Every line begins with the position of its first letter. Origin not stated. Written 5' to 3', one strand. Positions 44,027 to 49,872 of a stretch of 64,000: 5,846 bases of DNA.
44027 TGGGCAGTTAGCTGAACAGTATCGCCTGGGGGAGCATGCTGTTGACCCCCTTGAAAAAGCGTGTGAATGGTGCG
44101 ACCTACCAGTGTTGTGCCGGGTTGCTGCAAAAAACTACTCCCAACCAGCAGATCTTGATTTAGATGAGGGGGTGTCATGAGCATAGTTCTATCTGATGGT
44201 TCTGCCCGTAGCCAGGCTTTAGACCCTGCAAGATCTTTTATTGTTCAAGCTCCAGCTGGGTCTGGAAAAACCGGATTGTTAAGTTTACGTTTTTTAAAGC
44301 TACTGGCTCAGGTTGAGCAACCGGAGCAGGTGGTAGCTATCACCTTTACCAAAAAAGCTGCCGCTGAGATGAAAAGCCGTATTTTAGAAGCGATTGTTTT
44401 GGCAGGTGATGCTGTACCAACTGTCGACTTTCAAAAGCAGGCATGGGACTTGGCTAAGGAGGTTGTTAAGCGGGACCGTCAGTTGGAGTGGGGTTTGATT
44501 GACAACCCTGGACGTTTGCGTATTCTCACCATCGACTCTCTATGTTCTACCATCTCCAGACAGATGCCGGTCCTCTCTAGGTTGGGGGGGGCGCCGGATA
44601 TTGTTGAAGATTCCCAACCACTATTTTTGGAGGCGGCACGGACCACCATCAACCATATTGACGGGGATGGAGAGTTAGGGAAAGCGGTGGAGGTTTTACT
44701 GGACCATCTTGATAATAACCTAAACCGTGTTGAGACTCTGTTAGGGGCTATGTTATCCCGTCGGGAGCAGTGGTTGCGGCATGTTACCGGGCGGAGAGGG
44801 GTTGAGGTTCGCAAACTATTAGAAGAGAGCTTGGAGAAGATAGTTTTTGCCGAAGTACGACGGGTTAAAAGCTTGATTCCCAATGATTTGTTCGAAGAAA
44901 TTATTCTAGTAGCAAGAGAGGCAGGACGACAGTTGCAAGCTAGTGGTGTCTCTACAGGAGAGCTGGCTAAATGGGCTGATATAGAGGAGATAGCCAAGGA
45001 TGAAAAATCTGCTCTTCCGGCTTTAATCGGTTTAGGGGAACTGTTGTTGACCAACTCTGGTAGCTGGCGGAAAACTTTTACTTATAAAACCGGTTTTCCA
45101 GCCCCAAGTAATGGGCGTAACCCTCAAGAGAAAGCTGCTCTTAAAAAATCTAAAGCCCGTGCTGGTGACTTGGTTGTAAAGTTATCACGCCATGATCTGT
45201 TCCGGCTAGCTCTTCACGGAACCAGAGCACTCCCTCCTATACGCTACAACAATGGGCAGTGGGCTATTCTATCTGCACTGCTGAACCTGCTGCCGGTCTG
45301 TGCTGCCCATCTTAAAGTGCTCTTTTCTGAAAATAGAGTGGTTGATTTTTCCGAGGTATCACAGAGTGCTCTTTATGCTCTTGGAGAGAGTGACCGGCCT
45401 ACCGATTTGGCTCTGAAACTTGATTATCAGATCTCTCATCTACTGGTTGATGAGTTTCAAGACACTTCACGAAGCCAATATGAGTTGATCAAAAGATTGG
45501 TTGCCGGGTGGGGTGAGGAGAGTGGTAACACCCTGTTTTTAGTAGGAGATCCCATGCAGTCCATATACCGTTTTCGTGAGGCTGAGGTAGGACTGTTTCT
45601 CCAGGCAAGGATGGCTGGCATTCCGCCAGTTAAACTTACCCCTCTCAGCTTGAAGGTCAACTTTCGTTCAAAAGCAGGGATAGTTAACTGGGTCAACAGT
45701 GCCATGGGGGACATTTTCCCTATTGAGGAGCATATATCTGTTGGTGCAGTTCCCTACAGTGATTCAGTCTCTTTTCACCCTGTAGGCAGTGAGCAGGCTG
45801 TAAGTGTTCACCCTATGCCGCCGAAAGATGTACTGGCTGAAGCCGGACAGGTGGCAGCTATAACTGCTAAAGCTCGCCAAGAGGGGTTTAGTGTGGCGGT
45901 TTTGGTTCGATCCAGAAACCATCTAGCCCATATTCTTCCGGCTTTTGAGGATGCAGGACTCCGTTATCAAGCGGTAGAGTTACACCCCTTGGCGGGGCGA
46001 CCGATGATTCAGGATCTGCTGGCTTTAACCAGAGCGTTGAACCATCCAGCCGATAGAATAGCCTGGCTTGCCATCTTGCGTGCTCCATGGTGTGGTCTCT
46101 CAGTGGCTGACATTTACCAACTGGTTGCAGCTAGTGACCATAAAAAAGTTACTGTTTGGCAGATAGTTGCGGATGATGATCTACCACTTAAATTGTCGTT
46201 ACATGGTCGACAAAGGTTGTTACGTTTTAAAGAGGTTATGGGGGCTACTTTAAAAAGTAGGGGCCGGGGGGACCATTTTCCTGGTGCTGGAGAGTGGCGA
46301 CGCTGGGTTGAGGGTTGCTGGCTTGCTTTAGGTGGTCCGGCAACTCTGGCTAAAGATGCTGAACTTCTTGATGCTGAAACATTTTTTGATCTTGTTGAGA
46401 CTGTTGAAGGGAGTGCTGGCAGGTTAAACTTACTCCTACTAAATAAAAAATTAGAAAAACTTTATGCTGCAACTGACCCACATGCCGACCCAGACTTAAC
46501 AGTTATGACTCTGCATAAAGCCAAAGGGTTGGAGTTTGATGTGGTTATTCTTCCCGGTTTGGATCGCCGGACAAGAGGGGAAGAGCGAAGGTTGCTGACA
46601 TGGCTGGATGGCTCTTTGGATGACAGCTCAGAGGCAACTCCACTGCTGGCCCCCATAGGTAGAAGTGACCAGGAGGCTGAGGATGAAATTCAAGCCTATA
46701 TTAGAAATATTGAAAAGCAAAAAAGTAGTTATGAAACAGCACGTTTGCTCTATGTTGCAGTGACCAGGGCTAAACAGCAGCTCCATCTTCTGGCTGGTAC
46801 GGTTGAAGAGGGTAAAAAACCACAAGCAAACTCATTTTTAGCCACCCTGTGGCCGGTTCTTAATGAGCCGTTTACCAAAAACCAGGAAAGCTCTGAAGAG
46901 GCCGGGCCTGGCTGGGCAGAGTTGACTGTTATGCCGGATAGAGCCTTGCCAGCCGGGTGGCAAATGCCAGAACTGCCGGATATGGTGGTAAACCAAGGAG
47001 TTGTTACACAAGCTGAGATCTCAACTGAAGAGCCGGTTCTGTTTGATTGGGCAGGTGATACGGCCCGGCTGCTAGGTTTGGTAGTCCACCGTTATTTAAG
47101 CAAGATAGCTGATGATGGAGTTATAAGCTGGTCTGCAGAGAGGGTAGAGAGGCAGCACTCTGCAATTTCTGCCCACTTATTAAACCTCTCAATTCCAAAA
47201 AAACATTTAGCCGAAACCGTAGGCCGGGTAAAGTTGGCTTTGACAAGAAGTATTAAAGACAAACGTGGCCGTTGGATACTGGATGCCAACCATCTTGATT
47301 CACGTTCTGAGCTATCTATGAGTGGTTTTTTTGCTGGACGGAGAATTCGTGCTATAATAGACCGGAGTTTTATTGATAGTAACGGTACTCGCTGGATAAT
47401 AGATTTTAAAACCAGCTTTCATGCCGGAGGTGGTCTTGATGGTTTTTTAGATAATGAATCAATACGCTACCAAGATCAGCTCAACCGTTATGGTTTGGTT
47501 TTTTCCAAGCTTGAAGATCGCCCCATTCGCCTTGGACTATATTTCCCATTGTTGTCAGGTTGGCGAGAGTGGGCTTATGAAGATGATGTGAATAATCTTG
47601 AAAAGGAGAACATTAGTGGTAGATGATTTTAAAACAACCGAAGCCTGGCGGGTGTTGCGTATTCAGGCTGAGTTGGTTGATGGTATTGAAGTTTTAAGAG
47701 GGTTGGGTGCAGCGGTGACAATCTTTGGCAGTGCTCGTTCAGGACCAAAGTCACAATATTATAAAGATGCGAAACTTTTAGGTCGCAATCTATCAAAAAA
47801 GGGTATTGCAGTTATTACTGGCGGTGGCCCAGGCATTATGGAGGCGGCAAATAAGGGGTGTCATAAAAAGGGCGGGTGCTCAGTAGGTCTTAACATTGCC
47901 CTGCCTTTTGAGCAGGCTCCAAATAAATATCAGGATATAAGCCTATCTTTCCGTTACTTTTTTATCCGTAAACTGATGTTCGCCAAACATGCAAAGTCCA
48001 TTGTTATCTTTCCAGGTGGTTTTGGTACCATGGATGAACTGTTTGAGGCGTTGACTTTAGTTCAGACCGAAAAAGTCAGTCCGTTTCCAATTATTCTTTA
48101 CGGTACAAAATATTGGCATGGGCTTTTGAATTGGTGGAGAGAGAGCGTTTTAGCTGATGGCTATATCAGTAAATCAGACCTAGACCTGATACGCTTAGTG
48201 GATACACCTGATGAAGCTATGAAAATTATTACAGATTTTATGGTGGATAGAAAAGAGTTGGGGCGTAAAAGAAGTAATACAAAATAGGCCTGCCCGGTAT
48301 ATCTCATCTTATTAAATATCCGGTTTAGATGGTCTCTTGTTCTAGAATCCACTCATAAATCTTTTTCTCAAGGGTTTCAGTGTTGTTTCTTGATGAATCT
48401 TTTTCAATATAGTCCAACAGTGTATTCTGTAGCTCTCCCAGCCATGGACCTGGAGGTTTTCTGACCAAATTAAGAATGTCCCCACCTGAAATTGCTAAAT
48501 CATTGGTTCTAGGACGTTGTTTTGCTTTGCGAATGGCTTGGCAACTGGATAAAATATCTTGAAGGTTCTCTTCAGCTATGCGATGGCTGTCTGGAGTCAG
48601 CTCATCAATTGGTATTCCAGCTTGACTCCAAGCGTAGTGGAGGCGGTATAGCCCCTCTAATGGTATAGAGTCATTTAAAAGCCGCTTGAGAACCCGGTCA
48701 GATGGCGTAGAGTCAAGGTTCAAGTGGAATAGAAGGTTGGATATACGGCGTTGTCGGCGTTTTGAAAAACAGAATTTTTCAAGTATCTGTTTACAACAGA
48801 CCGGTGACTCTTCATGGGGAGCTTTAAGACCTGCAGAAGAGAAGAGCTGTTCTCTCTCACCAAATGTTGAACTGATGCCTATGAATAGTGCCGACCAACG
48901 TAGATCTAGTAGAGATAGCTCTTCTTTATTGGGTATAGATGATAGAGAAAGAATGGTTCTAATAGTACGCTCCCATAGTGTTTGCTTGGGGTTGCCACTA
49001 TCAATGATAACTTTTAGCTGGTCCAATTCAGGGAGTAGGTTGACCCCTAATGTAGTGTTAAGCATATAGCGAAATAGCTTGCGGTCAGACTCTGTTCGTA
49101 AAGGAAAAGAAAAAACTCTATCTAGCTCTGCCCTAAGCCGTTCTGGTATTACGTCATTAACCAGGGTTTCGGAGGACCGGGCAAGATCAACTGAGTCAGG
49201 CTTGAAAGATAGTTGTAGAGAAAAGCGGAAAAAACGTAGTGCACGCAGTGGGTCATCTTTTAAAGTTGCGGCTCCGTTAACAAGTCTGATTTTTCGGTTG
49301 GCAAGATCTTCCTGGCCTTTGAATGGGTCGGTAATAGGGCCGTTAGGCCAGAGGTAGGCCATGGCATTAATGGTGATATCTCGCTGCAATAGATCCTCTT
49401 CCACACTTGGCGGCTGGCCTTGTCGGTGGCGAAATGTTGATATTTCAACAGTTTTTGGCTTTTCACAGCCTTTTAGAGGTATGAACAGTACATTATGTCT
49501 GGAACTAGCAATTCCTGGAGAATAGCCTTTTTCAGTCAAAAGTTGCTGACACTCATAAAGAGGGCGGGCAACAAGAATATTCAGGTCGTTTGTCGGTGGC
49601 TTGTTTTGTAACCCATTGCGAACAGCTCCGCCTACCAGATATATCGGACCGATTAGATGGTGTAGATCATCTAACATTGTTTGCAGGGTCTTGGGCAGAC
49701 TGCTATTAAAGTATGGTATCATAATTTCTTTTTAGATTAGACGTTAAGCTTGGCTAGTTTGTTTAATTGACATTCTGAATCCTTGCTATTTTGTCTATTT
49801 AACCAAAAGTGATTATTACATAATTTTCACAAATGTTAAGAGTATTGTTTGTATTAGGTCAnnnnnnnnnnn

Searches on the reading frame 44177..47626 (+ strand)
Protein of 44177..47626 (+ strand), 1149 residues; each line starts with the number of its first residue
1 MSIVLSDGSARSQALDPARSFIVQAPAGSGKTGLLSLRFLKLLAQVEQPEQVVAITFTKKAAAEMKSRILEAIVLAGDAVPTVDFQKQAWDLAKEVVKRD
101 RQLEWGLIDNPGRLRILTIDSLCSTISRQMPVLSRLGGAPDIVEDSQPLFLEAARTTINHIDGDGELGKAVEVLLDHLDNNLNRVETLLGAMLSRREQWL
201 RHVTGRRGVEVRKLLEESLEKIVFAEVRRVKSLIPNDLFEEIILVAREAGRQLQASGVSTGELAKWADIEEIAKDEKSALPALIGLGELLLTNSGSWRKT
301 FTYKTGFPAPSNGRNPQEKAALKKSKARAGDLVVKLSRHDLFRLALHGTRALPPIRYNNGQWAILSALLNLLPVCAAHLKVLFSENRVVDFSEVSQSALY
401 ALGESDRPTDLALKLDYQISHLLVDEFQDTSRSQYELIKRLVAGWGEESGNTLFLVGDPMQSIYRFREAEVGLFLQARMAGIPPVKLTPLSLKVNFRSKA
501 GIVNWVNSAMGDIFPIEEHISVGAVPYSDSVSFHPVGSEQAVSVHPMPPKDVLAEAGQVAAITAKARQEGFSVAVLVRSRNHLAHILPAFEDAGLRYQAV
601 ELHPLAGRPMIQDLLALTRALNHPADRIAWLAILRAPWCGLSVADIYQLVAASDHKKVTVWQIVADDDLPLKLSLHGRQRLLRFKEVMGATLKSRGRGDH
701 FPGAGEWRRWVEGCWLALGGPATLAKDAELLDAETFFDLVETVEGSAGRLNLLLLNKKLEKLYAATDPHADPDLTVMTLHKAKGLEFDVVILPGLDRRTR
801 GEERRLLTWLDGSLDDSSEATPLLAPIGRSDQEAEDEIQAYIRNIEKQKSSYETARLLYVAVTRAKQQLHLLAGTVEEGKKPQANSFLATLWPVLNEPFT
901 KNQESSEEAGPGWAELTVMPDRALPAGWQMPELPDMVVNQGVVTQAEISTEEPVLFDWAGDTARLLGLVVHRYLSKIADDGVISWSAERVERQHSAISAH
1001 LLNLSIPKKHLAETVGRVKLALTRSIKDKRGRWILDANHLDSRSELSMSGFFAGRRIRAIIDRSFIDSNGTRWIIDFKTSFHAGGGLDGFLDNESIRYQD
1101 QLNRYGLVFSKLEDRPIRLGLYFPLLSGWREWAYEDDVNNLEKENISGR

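Call 70: search_protein_families(library=pfam, proteins=[window:44177-47626:+], max_evalue=0.00001)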
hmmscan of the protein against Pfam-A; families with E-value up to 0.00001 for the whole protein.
window:44177-47626:+ (1149 aa): 4 families
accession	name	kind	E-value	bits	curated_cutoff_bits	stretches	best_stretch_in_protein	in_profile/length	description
PF00580.27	UvrD-helicase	-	2.7e-38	132.7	23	2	382-477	179-266/271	UvrD/REP helicase N-terminal domain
PF13361.12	UvrD_C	-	1e-23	84.8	25.6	2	750-871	264-345/350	UvrD-like helicase C-terminal domain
PF13245.12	AAA_19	-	2.9e-15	57.1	25.1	1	18-130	11-118/134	AAA domain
PF13538.12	UvrD_C_2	-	2.2e-12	47.1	27.4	0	774-807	2-38/52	UvrD-like helicase C-terminal domain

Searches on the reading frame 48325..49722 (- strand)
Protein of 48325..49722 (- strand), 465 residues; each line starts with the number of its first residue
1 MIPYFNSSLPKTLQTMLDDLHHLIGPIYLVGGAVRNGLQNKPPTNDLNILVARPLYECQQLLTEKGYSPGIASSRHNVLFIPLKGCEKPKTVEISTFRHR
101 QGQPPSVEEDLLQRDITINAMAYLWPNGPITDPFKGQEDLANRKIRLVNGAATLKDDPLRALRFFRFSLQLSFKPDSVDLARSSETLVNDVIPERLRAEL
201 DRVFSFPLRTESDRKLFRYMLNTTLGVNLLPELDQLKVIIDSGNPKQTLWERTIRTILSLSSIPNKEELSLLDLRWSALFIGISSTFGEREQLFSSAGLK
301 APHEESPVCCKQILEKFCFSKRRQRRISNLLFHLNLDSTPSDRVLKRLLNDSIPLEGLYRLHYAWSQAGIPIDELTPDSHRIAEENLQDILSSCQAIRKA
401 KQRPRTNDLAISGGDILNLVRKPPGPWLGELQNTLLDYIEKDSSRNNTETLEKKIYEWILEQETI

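Call 70: search_protein_families(library=pfam, proteins=[window:48325-49722:-], max_evalue=0.00001)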
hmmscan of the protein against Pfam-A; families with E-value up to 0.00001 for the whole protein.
window:48325-49722:- (465 aa): 2 families
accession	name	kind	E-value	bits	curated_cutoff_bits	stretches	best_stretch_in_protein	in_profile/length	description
PF01743.26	PolyA_pol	-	1.6e-15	58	23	1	27-146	1-126/126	Poly A polymerase head domain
PF13735.12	tRNA_NucTran2_2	-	1.6e-06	28.6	27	1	311-453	25-147/149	tRNA nucleotidyltransferase domain 2 putative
